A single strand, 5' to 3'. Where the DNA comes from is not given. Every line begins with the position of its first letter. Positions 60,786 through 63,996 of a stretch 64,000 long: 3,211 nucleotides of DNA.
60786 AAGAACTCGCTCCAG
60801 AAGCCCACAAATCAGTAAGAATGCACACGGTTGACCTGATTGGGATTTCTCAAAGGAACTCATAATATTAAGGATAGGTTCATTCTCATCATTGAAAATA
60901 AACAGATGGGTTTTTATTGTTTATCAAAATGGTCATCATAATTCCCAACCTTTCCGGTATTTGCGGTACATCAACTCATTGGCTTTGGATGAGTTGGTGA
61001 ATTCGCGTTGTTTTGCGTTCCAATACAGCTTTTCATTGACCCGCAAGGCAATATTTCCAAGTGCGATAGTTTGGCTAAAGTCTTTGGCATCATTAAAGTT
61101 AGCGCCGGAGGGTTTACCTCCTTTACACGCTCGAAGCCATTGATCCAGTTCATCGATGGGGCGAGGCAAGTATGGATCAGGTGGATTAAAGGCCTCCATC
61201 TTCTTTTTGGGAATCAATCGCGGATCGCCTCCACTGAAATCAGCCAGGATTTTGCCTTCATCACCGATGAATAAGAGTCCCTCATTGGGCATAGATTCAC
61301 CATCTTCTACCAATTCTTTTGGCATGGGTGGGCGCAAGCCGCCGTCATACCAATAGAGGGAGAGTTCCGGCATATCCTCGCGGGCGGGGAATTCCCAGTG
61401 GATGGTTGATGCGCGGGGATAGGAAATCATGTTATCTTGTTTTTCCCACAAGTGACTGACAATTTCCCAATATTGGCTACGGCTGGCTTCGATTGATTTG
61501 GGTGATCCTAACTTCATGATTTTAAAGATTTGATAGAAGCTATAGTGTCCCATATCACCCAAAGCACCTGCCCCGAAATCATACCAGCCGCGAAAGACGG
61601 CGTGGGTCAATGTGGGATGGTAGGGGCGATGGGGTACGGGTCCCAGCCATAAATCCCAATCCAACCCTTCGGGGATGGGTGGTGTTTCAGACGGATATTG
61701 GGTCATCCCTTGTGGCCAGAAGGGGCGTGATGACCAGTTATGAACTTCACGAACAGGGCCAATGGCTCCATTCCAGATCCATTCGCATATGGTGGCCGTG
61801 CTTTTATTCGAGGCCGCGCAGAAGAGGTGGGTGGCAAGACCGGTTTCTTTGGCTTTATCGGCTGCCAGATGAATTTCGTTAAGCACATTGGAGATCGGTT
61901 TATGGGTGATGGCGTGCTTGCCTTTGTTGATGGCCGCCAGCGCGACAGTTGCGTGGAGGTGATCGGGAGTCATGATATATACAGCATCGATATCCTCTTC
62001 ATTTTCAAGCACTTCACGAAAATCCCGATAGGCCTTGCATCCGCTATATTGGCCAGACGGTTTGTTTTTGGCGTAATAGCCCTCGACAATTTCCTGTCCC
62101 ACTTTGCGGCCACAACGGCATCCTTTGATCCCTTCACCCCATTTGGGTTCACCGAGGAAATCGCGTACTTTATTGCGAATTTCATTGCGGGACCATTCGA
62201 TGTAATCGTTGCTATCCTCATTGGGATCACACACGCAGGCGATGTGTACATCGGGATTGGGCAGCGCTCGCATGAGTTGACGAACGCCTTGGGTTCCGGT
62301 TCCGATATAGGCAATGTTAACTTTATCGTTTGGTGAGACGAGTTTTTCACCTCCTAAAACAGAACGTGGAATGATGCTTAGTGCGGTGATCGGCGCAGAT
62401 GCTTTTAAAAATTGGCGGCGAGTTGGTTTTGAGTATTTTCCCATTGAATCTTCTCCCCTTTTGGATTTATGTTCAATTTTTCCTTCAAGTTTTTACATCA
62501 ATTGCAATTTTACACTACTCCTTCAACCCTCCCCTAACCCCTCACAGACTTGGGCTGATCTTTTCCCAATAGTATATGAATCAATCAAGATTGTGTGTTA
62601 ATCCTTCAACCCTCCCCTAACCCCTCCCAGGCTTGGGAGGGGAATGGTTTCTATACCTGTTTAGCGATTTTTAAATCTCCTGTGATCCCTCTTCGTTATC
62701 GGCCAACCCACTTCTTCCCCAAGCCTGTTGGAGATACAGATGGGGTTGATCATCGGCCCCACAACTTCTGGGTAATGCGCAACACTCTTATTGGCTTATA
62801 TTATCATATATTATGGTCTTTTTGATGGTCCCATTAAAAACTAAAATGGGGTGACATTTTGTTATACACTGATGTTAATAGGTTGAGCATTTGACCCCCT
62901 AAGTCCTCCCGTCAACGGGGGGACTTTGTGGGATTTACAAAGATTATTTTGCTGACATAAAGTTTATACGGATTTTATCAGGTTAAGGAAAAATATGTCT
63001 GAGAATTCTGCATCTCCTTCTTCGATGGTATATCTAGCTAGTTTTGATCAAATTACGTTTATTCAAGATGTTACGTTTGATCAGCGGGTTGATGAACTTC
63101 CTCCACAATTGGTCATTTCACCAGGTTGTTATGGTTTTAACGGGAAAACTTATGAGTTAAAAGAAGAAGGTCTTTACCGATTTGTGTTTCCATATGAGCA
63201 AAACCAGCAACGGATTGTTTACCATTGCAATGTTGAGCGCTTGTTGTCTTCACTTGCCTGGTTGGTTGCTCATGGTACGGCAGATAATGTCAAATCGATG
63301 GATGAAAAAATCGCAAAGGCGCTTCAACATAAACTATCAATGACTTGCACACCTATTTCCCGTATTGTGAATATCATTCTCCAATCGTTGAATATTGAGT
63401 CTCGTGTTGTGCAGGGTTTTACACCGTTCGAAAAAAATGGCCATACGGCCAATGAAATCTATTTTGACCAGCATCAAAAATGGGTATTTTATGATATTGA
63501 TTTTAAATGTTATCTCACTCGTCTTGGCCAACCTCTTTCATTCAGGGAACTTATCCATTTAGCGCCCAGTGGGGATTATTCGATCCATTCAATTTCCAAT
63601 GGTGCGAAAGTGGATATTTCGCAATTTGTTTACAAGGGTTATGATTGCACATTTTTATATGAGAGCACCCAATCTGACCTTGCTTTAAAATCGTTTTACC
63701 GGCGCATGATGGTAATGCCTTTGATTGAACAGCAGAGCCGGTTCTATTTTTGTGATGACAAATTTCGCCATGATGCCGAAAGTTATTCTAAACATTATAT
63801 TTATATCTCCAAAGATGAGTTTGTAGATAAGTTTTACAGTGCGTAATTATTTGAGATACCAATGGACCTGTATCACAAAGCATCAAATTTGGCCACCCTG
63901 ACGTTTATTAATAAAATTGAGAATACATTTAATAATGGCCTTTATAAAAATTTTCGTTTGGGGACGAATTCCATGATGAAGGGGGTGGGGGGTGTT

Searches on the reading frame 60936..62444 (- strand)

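Call 84: search_protein_families(library=pfam, proteins=[window:60936-62444:-], max_evalue=0.001)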
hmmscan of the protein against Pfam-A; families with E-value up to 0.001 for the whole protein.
window:60936-62444:- (502 aa): 2 families
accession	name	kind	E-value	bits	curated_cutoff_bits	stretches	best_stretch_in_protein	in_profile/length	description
PF19051.5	GFO_IDH_MocA_C2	-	7.3e-25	88.4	23.3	2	245-304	38-95/254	Oxidoreductase family, C-terminal alpha/beta domain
PF01408.29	GFO_IDH_MocA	-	2.7e-13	51.1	24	1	131-204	43-115/120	Oxidoreductase family, NAD-binding Rossmann fold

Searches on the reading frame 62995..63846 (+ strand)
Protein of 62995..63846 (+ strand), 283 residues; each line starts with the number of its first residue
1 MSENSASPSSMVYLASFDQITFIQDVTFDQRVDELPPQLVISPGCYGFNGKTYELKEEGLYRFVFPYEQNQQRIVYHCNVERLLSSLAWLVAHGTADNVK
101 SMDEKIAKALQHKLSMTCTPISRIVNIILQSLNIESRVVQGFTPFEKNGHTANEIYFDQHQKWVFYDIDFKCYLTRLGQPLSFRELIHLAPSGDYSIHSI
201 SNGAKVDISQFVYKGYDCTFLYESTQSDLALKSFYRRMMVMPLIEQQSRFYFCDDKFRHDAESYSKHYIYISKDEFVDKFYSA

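Call 84: search_protein_families(library=pfam, proteins=[window:62995-63846:+], max_evalue=0.001)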
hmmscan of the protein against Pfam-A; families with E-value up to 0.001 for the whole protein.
window:62995-63846:+ (283 aa): 1 family
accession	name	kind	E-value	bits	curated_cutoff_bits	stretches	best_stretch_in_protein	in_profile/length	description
PF01841.26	Transglut_core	-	3.5e-07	30.9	23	1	83-167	18-107/108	Transglutaminase-like superfamily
